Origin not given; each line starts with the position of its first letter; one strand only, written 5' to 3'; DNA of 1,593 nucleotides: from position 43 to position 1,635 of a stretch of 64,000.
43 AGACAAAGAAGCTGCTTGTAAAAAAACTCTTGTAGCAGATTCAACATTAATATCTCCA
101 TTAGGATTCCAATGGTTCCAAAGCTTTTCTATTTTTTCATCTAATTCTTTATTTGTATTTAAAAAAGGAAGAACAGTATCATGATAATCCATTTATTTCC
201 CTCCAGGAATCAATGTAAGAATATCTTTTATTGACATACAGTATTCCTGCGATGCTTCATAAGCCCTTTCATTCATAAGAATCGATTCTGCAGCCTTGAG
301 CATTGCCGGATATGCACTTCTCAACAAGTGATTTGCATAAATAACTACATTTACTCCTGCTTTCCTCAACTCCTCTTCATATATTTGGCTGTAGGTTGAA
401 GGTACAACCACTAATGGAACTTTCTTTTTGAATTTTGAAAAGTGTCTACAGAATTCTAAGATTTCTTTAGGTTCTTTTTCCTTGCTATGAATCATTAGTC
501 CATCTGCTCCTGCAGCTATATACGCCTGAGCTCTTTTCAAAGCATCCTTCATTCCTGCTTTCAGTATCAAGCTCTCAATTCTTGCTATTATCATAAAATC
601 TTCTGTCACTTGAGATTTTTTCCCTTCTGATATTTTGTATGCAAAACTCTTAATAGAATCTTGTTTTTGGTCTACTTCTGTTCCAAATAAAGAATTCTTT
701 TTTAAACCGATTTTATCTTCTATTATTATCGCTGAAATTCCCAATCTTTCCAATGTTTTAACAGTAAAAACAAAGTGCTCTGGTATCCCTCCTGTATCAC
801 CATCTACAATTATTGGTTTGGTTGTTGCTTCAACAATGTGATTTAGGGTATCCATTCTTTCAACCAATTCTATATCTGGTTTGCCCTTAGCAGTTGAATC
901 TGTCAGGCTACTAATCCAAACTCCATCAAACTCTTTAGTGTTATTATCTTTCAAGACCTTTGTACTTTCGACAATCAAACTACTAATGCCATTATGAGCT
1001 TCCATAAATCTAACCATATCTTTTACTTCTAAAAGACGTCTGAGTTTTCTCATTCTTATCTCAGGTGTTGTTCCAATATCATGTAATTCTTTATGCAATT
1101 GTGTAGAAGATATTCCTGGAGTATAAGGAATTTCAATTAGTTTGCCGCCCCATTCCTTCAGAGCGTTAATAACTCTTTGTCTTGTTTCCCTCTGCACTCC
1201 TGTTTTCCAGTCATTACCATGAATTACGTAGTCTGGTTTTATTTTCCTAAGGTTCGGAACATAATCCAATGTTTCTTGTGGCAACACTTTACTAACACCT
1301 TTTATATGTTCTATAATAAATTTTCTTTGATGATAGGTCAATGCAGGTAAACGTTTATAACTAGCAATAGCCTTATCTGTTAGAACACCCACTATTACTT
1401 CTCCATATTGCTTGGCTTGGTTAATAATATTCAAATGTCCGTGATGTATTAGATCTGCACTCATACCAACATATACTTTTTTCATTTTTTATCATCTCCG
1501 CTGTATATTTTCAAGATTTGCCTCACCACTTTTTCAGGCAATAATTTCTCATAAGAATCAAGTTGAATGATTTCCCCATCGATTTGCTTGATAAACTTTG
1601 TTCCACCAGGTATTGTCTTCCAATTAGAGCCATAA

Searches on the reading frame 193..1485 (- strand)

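Call 25: search_protein_families(library=pfam, proteins=[window:193-1485:-], max_evalue=0.00001)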
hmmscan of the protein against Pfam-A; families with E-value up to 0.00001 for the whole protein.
window:193-1485:- (430 aa): 2 families
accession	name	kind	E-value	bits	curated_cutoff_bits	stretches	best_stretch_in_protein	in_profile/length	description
PF13714.12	PEP_mutase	-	2.5e-56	191.4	31.5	1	148-403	1-240/240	Phosphoenolpyruvate phosphomutase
PF01467.32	CTP_transf_like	-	4.6e-18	66.1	21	1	9-130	5-130/133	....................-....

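Call 51: search_protein_families(library=ncbifam, proteins=[window:193-1485:-], max_evalue=0.00001)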
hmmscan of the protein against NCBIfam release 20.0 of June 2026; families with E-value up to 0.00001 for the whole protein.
window:193-1485:- (430 aa): 10 families
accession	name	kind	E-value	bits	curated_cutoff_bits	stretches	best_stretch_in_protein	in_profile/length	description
TIGR02320.1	PEP_mutase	equivalog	2.1e-118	394.4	319.55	1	148-428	1-282/284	phosphoenolpyruvate mutase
TIGR02321.1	Pphn_pyruv_hyd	equivalog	6.1e-38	130.6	374.4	1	146-425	5-275/290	phosphonopyruvate hydrolase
TIGR02317.1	prpB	equivalog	1e-25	90.5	354.4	1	146-402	3-247/285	methylisocitrate lyase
NF008455.0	PRK11320.1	equivalog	3.5e-20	72.4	353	1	199-405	54-253/295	methylisocitrate lyase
TIGR00125.1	cyt_tran_rel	domain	6.1e-14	51.9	27.7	1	4-64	2-62/65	adenylyltransferase/cytidyltransferase family protein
TIGR01518.1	g3p_cytidyltrns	equivalog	1.1e-13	51.4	165.4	1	9-134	6-125/125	glycerol-3-phosphate cytidylyltransferase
TIGR02199.1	rfaE_dom_II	equivalog_domain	1.9e-12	47.2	181.5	1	10-132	20-140/144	D-glycero-beta-D-manno-heptose 1-phosphate adenylyltransferase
TIGR02319.1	CPEP_Pphonmut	equivalog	8.3e-11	41.6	420.05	1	186-333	37-185/294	carboxyvinyl-carboxyphosphonate phosphorylmutase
NF001985.0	PRK00777.1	subfamily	1.5e-07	31.6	104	1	1-56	4-60/157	pantetheine-phosphate adenylyltransferase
NF008454.0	PRK11316.1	equivalog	8.2e-07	28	521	1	10-134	349-471/475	bifunctional D-glycero-beta-D-manno-heptose-7-phosphate kinase/D-glycero-beta-D-manno-heptose 1-phosphate adenylyltransferase HldE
